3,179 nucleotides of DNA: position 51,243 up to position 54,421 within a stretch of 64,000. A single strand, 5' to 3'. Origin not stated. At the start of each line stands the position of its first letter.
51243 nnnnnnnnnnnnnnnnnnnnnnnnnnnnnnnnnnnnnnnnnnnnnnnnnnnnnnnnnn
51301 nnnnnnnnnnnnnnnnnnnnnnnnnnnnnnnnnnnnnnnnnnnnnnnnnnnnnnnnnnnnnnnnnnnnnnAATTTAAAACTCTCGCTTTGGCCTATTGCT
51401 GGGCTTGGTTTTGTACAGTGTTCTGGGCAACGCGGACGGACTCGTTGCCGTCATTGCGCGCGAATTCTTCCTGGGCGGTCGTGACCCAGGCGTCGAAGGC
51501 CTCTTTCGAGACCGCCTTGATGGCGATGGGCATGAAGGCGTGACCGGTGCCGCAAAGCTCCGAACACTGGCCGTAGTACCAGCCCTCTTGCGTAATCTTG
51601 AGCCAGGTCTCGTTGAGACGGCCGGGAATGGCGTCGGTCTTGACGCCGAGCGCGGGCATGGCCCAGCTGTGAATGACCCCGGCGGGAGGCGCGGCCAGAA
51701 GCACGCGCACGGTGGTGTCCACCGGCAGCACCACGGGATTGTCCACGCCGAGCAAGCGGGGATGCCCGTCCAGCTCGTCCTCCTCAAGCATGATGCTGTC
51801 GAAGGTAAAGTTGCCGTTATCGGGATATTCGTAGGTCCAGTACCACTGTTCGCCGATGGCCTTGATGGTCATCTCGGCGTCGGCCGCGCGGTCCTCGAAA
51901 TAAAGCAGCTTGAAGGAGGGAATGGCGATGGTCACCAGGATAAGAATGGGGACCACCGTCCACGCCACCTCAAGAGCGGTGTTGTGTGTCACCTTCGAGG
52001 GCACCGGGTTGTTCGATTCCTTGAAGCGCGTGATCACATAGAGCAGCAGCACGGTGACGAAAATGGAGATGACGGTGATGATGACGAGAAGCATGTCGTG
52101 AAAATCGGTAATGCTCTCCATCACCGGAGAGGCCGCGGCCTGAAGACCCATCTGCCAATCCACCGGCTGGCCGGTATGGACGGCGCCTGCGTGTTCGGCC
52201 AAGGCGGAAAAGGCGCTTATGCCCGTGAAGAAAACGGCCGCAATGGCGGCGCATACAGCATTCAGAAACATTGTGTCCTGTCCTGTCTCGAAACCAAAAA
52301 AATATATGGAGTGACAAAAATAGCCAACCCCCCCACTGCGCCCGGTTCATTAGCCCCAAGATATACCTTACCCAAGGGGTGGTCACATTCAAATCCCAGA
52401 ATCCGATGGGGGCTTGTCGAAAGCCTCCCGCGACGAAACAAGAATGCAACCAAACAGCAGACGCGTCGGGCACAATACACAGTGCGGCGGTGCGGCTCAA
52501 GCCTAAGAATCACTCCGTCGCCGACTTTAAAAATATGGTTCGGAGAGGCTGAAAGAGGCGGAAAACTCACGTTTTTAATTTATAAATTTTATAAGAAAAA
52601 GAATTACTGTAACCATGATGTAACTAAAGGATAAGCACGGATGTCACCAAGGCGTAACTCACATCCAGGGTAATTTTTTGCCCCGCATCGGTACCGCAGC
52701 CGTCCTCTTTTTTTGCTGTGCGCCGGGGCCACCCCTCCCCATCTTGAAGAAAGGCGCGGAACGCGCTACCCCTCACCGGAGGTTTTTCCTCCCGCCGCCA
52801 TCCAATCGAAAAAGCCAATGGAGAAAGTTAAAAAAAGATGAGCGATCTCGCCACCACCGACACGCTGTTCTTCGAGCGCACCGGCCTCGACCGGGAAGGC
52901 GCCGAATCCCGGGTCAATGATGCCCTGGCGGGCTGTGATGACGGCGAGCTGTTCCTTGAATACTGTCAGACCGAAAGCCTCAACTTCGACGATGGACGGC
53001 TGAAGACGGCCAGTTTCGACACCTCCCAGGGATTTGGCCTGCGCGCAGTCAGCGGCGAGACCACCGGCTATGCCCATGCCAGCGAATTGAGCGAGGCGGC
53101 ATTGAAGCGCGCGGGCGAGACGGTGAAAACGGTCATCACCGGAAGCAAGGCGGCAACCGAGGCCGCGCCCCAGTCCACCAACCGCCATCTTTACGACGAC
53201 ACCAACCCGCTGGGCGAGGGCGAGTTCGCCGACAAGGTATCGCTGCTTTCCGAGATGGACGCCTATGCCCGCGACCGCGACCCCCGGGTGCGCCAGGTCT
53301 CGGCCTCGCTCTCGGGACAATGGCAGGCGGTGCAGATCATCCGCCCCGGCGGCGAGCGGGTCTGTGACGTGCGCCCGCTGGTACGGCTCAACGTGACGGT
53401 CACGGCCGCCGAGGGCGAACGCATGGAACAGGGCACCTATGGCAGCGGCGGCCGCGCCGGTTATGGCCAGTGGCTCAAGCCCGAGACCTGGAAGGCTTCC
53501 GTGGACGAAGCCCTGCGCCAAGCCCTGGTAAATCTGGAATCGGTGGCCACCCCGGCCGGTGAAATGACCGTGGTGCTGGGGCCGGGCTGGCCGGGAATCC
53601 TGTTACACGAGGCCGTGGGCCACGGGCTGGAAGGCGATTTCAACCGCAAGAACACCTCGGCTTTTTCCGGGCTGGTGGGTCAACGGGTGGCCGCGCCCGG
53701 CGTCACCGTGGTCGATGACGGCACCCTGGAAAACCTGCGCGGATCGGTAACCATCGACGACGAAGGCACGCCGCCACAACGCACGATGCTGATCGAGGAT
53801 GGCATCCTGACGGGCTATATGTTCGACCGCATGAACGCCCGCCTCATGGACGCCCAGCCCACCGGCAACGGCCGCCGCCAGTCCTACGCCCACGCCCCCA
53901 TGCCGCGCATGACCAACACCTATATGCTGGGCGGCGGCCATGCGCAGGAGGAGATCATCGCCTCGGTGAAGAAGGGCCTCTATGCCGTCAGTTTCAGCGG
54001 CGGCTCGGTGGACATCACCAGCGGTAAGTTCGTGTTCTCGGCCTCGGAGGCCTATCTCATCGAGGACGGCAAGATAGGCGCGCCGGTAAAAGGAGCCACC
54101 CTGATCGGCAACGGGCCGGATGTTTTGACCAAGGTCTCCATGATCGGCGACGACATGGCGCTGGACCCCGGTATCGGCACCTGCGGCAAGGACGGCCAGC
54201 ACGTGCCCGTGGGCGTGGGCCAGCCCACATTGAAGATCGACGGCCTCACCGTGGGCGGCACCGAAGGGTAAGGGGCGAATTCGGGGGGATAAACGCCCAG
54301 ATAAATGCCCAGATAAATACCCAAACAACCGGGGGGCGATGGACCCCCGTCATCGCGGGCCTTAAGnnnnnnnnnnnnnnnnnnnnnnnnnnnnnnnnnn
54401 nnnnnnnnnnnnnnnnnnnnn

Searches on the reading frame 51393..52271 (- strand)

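Call 6: search_protein_families(library=pfam, proteins=[window:51393-52271:-])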
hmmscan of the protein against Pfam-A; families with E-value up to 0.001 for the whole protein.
window:51393-52271:- (292 aa): 2 families
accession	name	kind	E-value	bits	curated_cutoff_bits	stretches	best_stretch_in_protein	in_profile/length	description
PF00116.26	COX2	-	5.9e-50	168.6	22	1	134-254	1-120/120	Cytochrome C oxidase subunit II, periplasmic domain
PF02790.20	COX2_TM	-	1.2e-27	96.4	22.8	1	36-122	1-88/88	Cytochrome C oxidase subunit II, transmembrane domain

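Call 7: search_protein_families(library=ncbifam, proteins=[window:51393-52271:-])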
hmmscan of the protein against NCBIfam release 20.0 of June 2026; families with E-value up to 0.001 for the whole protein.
window:51393-52271:- (292 aa): 5 families
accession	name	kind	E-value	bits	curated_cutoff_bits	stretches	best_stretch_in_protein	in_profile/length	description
TIGR02866.1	CoxB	equivalog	8.1e-58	195.3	147.7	1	47-263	2-201/202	cytochrome c oxidase subunit II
NF050117.1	aa3_CtaC_Actin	exception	1.2e-37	129.5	250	1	36-263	19-242/244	aa3-type cytochrome oxidase subunit II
TIGR01432.1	QOXA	equivalog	5.8e-23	81.4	240.95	2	59-162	39-144/227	cytochrome aa3 quinol oxidase subunit II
TIGR01433.1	CyoA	equivalog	2.9e-17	62.8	266.2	2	178-266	139-225/226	ubiquinol oxidase subunit II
NF007816.0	PRK10525.1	equivalog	1.2e-12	47.6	511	2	54-161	45-154/318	cytochrome o ubiquinol oxidase subunit II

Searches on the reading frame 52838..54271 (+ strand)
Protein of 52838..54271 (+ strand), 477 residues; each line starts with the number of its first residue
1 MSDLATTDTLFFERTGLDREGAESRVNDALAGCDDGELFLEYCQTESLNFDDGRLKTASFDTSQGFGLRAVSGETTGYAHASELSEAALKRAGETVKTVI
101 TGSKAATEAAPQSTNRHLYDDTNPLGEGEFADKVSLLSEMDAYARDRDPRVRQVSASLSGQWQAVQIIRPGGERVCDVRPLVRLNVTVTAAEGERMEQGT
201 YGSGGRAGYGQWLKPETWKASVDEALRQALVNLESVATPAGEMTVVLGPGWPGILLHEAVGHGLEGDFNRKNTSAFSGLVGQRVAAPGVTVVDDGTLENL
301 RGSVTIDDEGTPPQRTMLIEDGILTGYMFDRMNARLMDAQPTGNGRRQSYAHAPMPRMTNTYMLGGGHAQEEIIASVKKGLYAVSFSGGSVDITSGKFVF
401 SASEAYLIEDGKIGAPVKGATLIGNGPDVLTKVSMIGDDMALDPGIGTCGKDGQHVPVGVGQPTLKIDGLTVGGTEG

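Call 6: search_protein_families(library=pfam, proteins=[window:52838-54271:+])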
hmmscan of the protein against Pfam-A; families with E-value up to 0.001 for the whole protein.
window:52838-54271:+ (477 aa): 3 families
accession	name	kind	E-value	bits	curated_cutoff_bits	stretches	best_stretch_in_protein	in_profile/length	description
PF19289.4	PmbA_TldD_3rd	-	2.4e-67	226.7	22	1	241-474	2-220/220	PmbA/TldA metallopeptidase C-terminal domain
PF19290.4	PmbA_TldD_2nd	-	6.1e-17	62.5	20.9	1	127-233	5-109/109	PmbA/TldA metallopeptidase central domain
PF01523.21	PmbA_TldD_1st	-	1.4e-12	48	20.9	1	37-94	2-59/65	PmbA/TldA metallopeptidase domain 1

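Call 7: search_protein_families(library=ncbifam, proteins=[window:52838-54271:+])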
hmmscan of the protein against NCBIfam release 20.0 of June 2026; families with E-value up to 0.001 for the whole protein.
window:52838-54271:+ (477 aa): 3 families
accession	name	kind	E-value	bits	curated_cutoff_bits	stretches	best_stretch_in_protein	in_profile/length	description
NF008006.0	PRK10735.1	equivalog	1.4e-164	548.1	513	1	34-475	34-480/481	metalloprotease TldD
NF040952.1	Arch_mtprotase_TldD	equivalog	1.6e-64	218.3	635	1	42-473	21-443/443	zinc metalloprotease TldD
NF008268.0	PRK11040.1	equivalog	2.8e-12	46.1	438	1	224-442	221-427/446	metalloprotease PmbA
